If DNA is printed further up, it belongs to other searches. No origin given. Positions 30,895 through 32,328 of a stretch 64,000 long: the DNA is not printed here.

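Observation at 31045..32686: Low-GC two-gene cassette (DUF4365-like nuclease-fold protein plus 377-aa unknown) wedged between housekeeping genes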

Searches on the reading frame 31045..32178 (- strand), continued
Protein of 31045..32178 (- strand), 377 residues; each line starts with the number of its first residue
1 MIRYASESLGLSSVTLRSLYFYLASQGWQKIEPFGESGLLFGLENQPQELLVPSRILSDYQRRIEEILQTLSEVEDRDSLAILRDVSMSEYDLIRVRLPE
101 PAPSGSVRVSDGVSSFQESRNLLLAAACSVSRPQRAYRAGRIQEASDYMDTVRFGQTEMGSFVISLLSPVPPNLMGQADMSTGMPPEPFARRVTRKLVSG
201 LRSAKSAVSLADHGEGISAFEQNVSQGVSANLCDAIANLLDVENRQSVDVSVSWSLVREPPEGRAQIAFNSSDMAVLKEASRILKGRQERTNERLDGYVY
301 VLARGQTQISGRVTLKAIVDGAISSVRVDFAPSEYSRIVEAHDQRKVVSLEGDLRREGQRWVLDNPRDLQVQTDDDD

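Call 44: find_encoding_contigs(protein=P0082, flank=8000, max_places=2)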
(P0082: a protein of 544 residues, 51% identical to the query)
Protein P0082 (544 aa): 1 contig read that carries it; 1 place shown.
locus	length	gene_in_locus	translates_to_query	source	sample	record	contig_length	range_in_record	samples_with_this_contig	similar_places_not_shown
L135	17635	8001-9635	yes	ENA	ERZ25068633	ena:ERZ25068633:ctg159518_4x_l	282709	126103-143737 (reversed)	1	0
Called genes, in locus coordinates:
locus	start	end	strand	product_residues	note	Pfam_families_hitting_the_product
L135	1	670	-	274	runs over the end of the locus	PF00398:RrnaAD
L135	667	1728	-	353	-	-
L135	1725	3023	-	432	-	PF13623:SurA_N_2 (weak), PF13624:SurA_N_3, PF09312:SurA_N, PF13616:Rotamase_3, PF13145:Rotamase_2 (weak), PF00639:Rotamase, PF13616:Rotamase_3, PF00639:Rotamase, +1 more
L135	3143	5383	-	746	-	PF19838:LptD_2 (weak), PF04453:LptD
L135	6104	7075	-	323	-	PF00762:Ferrochelatase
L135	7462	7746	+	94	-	PF00717:Peptidase_S24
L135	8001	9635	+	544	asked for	PF14280:DUF4365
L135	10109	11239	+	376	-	PF13657:Couple_hipA, PF07804:HipA_C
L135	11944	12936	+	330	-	PF07885:Ion_trans_2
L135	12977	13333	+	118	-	-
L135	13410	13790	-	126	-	PF09834:DUF2061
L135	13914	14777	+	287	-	PF13560:HTH_31 (weak), PF01381:HTH_3 (weak)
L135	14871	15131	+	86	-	-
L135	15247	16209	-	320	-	PF00491:Arginase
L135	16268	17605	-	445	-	PF00557:Peptidase_M24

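Call 45: find_encoding_contigs(protein=P0058, flank=8000, max_places=2)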
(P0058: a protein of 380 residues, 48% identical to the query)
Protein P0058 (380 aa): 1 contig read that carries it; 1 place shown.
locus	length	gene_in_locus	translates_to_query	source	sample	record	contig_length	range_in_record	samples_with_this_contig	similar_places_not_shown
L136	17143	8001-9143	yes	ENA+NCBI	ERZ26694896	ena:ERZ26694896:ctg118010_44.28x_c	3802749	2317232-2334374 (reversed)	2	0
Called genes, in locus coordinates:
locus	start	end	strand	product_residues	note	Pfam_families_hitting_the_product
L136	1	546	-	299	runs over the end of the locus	PF01379:Porphobil_deam, PF03900:Porphobil_deamC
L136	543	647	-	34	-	-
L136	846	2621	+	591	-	PF03460:NIR_SIR_ferr, PF01077:NIR_SIR, PF03460:NIR_SIR_ferr, PF01077:NIR_SIR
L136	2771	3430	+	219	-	PF13241:NAD_binding_7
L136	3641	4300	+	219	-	PF13241:NAD_binding_7, PF14824:Sirohm_synth_M (weak)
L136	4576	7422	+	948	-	PF07669:Eco57I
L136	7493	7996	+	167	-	PF14280:DUF4365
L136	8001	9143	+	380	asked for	-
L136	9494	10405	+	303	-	PF02592:Vut_1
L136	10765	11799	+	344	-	PF00248:Aldo_ket_red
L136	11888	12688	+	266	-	PF01790:LGT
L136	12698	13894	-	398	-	PF05977:MFS_3, PF07690:MFS_1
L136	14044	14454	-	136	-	-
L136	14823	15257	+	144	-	PF21818:DUF6884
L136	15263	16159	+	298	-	-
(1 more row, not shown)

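Call 46: find_encoding_contigs(protein=P0052, flank=8000, max_places=2)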
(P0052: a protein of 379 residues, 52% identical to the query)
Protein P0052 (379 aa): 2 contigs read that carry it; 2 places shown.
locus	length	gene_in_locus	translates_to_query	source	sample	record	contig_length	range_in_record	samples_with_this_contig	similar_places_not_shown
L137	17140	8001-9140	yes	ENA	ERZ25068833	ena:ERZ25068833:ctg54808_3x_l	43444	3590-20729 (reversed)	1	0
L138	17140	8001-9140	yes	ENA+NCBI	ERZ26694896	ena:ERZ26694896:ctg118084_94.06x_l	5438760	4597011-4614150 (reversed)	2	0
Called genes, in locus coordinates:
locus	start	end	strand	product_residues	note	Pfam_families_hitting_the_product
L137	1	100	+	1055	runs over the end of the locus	PF20473:MmeI_Mtase (weak), PF07669:Eco57I, PF20473:MmeI_Mtase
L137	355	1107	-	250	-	PF01695:IstB_IS21, PF00308:Bac_DnaA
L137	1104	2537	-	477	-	PF00665:rve (weak), PF22483:Mu-transpos_C_2 (weak)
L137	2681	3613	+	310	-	PF20466:MmeI_TRD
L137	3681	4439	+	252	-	-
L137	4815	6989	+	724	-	PF00583:Acetyltransf_1 (weak), PF13508:Acetyltransf_7 (weak)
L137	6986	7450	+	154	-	PF04266:ASCH (weak)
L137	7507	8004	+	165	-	PF14280:DUF4365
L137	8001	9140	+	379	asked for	-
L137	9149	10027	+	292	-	PF18863:AbiJ_NTD4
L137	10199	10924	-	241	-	PF07505:DUF5131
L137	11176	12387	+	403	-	PF02463:SMC_N, PF13175:AAA_15 (weak), PF13304:AAA_21, PF13175:AAA_15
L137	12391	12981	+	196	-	PF14103:DUF4276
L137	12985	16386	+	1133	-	PF00271:Helicase_C (weak)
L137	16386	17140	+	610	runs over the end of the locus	PF09369:MZB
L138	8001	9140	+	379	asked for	-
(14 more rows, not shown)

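Call 47: find_encoding_contigs(protein=P0115, flank=8000, max_places=2)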
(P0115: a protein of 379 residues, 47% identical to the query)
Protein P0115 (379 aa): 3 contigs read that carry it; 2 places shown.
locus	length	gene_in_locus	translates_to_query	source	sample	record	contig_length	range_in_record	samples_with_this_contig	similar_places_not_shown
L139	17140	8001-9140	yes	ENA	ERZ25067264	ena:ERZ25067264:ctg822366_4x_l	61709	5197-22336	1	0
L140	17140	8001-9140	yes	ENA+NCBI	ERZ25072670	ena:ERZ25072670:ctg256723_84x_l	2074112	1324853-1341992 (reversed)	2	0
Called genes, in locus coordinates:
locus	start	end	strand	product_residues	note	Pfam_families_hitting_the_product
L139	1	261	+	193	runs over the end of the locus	-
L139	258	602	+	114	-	-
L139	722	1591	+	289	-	PF20466:MmeI_TRD (faint)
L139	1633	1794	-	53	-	-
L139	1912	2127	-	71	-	-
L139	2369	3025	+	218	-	-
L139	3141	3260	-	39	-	-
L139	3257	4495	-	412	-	-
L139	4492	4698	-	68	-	-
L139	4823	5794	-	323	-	PF12760:Zn_ribbon_IS1595 (weak), PF12762:DDE_Tnp_IS1595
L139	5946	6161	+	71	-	-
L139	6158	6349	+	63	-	-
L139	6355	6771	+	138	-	-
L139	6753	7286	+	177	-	PF08937:ThsB_TIR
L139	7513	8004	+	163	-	PF14280:DUF4365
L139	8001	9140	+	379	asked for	-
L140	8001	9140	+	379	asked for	-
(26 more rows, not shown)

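Call 61: fold_search(model_id=the predicted structure, library=viral)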
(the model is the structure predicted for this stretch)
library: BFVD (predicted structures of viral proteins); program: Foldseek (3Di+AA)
matches with E <= 10: 686; with E <= 0.001: 3
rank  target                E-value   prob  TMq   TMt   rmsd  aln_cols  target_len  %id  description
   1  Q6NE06                3.4e-22  1.00  0.64  0.63   7.1       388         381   17  Uncharacterized protein [Leptospira phage LE1]
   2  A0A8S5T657            2.6e-08  1.00  0.33  0.44  12.3       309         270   15  Uncharacterized protein [Myoviridae sp. ctLIM9]
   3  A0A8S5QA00            9.3e-08  1.00  0.33  0.34  14.7       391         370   13  DUF6575 domain-containing protein [Siphoviridae sp. ctoic9]
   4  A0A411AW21            1.4e-03  1.00  0.18  0.25  15.4       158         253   10  Uncharacterized protein [Pantoea phage vB_PagM_LIET2]
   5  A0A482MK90            3.1e-03  1.00  0.21  0.76   1.9        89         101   24  Uncharacterized protein [Nodularia phage vB_NspS-kac65v162]
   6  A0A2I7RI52            1.2e-02  0.28  0.16  0.15  25.9       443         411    7  (no name in the UniProt tables at hand)
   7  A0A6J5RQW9            1.8e-02  1.00  0.16  0.38   6.9        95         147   10  Uncharacterized protein [uncultured Caudovirales phage]
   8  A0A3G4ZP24            1.8e-02  1.00  0.17  0.41   5.7       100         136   14  Uncharacterized protein [Terrestrivirus sp.]
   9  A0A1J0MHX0            2.8e-02  0.54  0.16  0.11  24.7       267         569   10  DNA polymerase III alpha subunit [Pseudomonas phage PA5]
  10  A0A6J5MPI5            3.4e-02  1.00  0.15  0.37   5.2        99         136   16  Uncharacterized protein [uncultured Caudovirales phage]
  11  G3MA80                3.8e-02  0.63  0.15  0.10  18.9       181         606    9  Gp339 [Bacillus phage G]
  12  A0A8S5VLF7            4.0e-02  1.00  0.17  0.07   4.8        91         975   15  (no name in the UniProt tables at hand)
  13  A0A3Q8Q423            5.0e-02  0.89  0.14  0.37  11.4       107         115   11  (no name in the UniProt tables at hand)
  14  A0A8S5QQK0            5.5e-02  0.77  0.16  0.16  12.9       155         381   10  DNA ligase [Siphoviridae sp. ctE6L85]
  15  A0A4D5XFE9            5.5e-02  0.57  0.14  0.11  12.5       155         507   10  DNA ligase [Pithovirus LCPAC102]
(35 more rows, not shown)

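Call 62: search_protein_families(library=pfam, alignment_id=A1, max_evalue=10)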
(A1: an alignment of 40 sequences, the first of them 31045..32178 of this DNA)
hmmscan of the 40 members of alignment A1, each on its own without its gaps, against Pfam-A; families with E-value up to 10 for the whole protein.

A. member 1, window:31045-32178:- (377 aa): 0 families

B. families by the number of members that match (of 40 scanned): 11 families
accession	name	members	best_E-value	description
PF12021.13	DUF3509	2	0.031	Protein of unknown function (DUF3509)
PF15092.11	UPF0728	2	0.083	Uncharacterised protein family UPF0728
PF00376.29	MerR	1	0.028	MerR family regulatory protein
PF00741.23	Gas_vesicle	1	0.082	Gas vesicle protein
PF20060.4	DUF6459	1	0.11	Family of unknown function (DUF6459)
PF08734.17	GYD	1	0.13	GYD domain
PF14750.11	INTS2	1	0.14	Integrator complex subunit 2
PF14030.11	DUF4245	1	0.14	Protein of unknown function (DUF4245)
PF16450.11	Prot_ATP_ID_OB_C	1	0.23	Proteasomal ATPase OB C-terminal domain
PF12166.14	Piezo_cap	1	0.29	Piezo non-specific cation channel, cap domain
PF15053.11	Njmu-R1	1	0.39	Njmu-R1-like protein family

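Call 63: search_dna_similar(query=window:31045-32178:-, collection=phages, mode=protein, max_rows=15)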
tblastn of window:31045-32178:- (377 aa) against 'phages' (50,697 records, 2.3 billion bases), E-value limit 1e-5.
Records with a match: 2; places in all: 2; records where one place covers at least 80% of the query: 2.
Best place of each record, by identity: <60% 2.
By first word of the organism name: Mycobacterium 2.
By host as written in the record: Mycobacterium abscessus GD102 1; Mycobacterium abscessus GD54 1.
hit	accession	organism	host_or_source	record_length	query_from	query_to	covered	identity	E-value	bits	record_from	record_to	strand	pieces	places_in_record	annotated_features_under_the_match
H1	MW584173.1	Mycobacterium phage prophi102-2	Mycobacterium abscessus GD102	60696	18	354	89%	24.2%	1e-12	75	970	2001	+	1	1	2: hypothetical protein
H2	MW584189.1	Mycobacterium phage prophiGD54-1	Mycobacterium abscessus GD54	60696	18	354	89%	24.2%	1e-12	75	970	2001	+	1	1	2: hypothetical protein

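Call 64: search_dna_similar(query=window:31045-32178:-, collection=plasmids, mode=protein, max_rows=25)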
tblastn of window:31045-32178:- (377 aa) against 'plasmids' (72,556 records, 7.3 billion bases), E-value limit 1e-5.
Records with a match: 13; places in all: 13; records where one place covers at least 80% of the query: 12.
Best place of each record, by identity: <60% 13.
By first word of the organism name: Methylobacterium 2; Entomospira 2; Caballeronia 2; Gluconobacter 1; Tistrella 1; Pigmentibacter 1; Phaeobacter 1; Streptomyces 1; Pusillibacter 1; Rhizobium 1.
By predicted mobility (MOB-suite, as given by PLSDB): non-mobilizable 6; conjugative 4; mobilizable 3.
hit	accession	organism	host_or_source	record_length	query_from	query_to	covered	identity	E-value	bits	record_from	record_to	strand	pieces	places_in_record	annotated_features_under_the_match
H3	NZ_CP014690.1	Gluconobacter albidus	water kefir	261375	10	375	97%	38.3%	5e-77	265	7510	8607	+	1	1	hypothetical protein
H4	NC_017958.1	Tistrella mobilis KA081020-065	-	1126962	10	367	95%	37.0%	3e-64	229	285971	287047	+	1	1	record has no annotation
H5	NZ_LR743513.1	Methylobacterium bullatum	-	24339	22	377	94%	36.7%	8e-55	201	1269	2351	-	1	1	hypothetical protein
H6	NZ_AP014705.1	Methylobacterium aquaticum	-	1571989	6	371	97%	30.5%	7e-30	128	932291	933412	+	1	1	none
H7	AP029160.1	Pigmentibacter ruber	Homo sapiens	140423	7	375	98%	29.3%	2e-48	182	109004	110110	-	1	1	hypothetical protein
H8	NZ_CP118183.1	Entomospira culicis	Culex pipiens,cell culture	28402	11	356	92%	27.1%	7e-34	140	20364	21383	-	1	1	hypothetical protein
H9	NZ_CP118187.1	Entomospira culicis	Culex pipiens,cell culture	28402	11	356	92%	27.1%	7e-34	140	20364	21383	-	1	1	hypothetical protein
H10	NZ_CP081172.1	Phaeobacter inhibens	-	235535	2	355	94%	25.3%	2e-14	82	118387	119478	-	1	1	hypothetical protein | DUF4365 domain-containing protein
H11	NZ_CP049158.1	Caballeronia sp. SBC1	whole organism,soil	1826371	9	355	92%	25.8%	2e-12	76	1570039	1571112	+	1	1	none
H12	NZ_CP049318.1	Caballeronia sp. SBC2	whole organism,soil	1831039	9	355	92%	25.8%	2e-12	76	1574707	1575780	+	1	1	none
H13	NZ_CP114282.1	Streptomyces aurantiacus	cell culture,Gobi habitat soil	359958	50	363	83%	25.2%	6e-14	81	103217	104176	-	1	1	hypothetical protein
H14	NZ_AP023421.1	Pusillibacter faecalis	Homo sapiens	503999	10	365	94%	21.8%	2e-14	82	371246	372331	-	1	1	hypothetical protein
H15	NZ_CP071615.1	Rhizobium bangladeshense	lentil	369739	120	373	67%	28.5%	2e-15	86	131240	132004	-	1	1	hypothetical protein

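Call 66: get_annotated_region(hit=H1, flank=4000)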
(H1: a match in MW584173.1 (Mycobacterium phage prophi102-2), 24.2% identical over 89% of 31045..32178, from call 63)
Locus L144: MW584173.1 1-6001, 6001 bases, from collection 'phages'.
description: Mycobacterium phage prophi102-2, complete genome.
organism: Mycobacterium phage prophi102-2 (NCBI taxid 2813210)
taxonomy: Viruses; Duplodnaviria; Heunggongvirae; Uroviricota; Caudoviricetes
host: Mycobacterium abscessus GD102; source: -; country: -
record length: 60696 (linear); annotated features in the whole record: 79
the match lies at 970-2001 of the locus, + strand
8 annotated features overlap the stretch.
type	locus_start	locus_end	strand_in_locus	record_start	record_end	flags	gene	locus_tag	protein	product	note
CDS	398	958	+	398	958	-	1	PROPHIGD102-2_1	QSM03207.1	hypothetical protein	-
CDS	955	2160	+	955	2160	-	2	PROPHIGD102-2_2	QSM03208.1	hypothetical protein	-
CDS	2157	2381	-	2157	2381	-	3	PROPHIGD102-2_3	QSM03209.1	hypothetical protein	-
CDS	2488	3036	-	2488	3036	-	4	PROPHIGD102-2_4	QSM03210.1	hypothetical protein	-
CDS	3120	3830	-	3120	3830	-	5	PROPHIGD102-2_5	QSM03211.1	hypothetical protein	-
CDS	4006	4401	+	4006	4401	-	6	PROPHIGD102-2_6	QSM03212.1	WXG motif protein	-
CDS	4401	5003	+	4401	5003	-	7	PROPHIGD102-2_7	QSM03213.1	hypothetical protein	-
CDS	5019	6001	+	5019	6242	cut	8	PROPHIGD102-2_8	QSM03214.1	WXG motif protein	-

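Call 67: get_annotated_region(hit=H3, flank=7000)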
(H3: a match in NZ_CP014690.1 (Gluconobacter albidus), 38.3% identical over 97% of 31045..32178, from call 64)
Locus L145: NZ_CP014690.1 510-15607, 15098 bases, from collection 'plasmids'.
description: Gluconobacter albidus strain TMW2.1191 plasmid pGS1191_1, complete sequence
organism: Gluconobacter albidus (NCBI taxid 318683)
taxonomy: Bacteria; Pseudomonadota; Alphaproteobacteria; Rhodospirillales; Acetobacteraceae; Gluconobacter; Gluconobacter albidus
host: -; source: water kefir; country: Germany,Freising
typing (MOB-suite, as given by PLSDB): conjugative; relaxase MOBF; mating-pair formation MPF_I
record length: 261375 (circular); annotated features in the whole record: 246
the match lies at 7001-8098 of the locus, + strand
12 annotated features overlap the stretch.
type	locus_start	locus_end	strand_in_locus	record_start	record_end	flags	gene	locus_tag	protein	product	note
CDS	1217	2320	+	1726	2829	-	-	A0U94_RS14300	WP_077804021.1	Fic family protein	-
CDS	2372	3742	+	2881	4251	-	-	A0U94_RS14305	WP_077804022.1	hypothetical protein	-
CDS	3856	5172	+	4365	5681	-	-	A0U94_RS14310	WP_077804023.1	glycosyl hydrolase family 28 protein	GO:0005975 - carbohydrate metabolic process [Evidence IEA]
CDS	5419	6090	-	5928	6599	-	-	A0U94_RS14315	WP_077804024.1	hypothetical protein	-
CDS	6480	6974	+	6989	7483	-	-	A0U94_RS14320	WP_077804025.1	DUF4365 domain-containing protein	-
CDS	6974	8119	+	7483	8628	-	-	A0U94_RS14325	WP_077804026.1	hypothetical protein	-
CDS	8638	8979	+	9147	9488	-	-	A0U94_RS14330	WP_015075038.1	type II toxin-antitoxin system RelE/ParE family toxin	-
CDS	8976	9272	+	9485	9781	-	-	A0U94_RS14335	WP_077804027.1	helix-turn-helix domain-containing protein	-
CDS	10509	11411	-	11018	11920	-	-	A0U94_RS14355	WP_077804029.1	LysR family transcriptional regulator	-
CDS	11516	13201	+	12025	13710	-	-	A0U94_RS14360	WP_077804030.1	thiamine pyrophosphate-binding protein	-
CDS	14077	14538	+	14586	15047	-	-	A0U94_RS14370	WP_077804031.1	lipocalin-like domain-containing protein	-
CDS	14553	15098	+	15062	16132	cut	citC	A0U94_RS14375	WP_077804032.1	[citrate (pro-3S)-lyase] ligase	GO:0006101 - citrate metabolic process [Evidence IEA]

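Call 78: search_protein_families(library=pfam, proteins=[L144:398-958:+, L144:955-2160:+], max_evalue=0.01)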
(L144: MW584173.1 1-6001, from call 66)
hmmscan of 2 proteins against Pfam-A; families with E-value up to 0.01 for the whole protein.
L144:398-958:+ (186 aa): 1 family
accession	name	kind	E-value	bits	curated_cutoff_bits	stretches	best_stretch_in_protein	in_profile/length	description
PF14280.11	DUF4365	-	3.4e-14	53.5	24.3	1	22-173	2-138/139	Domain of unknown function (DUF4365)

L144:955-2160:+ (401 aa): 0 families

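Call 80: search_protein_families(library=pfam, proteins=[P0297, P0301, P0282, P0269, P0358, P0357, P0311, P0355, P0082], max_evalue=0.01)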
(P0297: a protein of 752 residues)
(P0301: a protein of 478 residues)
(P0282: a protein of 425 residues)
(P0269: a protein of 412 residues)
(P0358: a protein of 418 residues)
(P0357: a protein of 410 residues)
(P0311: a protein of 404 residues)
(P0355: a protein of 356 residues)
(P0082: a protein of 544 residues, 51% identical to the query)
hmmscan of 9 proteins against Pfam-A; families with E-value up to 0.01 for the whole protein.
P0297 (752 aa): 13 families
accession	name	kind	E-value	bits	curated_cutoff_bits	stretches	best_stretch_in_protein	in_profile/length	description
PF13424.12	TPR_12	-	6.2e-21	74.8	30.1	2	498-568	4-76/77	Tetratricopeptide repeat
PF00515.34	TPR_1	-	2.7e-14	52.7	27.8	0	410-438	2-30/34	Tetratricopeptide repeat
PF07719.23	TPR_2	-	5.1e-14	51.6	27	1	497-527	1-31/34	Tetratricopeptide repeat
PF13374.12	TPR_10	-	4.2e-11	42.9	27.5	1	542-566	7-31/42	Tetratricopeptide repeat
PF17874.7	TPR_MalT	-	9.2e-11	42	45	2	546-725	49-228/336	MalT-like TPR region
PF13181.12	TPR_8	-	4e-09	36.4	25.7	0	456-484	3-31/34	Tetratricopeptide repeat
PF13176.12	TPR_7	-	5.5e-07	29.6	27.9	0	499-533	1-35/36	Tetratricopeptide repeat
PF13414.12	TPR_11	-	3.2e-06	27.1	26.8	0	592-609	8-25/42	TPR repeat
PF14938.12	SNAP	-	1.2e-05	25.4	25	1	510-639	48-176/282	Soluble NSF attachment protein, SNAP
PF13428.12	TPR_14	-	0.00059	20.7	23.5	0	544-569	8-33/44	Tetratricopeptide repeat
PF13431.12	TPR_17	-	0.0019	18.8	24.4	0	449-474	8-33/34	Tetratricopeptide repeat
PF10516.15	SHNi-TPR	-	0.0034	17.3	21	0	582-611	5-34/38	SHNi-TPR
PF12862.13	ANAPC5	-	0.0054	17.2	23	0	498-533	39-74/91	Anaphase-promoting complex subunit 5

P0301 (478 aa): 1 family
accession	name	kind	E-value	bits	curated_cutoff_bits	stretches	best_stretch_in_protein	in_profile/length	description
PF14280.11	DUF4365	-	5.1e-12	46.5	24.3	1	1-101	50-136/139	Domain of unknown function (DUF4365)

P0282 (425 aa): 0 families

P0269 (412 aa): 0 families

P0358 (418 aa): 0 families

P0357 (410 aa): 0 families

P0311 (404 aa): 0 families

P0355 (356 aa): 0 families

P0082 (544 aa): 1 family
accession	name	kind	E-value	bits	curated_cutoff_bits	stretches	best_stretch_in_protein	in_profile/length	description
PF14280.11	DUF4365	-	5.9e-10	39.8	24.3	1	14-98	2-92/139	Domain of unknown function (DUF4365)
